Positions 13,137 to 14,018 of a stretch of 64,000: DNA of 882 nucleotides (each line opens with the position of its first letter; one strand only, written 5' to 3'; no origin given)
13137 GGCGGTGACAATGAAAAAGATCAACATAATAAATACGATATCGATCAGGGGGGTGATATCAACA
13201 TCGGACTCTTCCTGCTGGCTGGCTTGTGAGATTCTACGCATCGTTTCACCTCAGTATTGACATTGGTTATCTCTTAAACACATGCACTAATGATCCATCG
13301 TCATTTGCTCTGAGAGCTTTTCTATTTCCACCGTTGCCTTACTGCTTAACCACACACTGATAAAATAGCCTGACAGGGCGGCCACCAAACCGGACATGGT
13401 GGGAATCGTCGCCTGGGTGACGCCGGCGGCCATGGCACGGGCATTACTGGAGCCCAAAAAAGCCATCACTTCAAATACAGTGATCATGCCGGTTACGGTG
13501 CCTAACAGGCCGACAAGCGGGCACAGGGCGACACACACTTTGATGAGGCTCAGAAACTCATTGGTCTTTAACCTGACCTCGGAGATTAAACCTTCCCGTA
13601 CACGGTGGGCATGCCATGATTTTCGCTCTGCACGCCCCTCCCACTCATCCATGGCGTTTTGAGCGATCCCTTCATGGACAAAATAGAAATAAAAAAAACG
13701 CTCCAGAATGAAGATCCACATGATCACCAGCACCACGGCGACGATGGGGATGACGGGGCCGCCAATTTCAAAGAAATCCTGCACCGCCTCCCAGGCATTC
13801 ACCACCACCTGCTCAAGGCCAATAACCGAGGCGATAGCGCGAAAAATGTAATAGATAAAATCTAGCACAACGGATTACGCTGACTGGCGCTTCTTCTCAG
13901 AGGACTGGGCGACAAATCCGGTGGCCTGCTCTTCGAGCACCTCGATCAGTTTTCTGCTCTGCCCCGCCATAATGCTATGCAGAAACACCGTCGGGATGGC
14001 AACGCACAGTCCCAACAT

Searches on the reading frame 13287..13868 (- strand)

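Call 9: search_protein_families(library=pfam, proteins=[window:13287-13868:-], max_evalue=0.01)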
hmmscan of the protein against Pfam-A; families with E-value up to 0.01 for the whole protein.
window:13287-13868:- (193 aa): 1 family
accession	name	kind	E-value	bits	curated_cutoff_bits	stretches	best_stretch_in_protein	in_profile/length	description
PF01618.21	MotA_ExbB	-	1.9e-19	70.1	22.9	1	68-185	9-125/127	MotA/TolQ/ExbB proton channel family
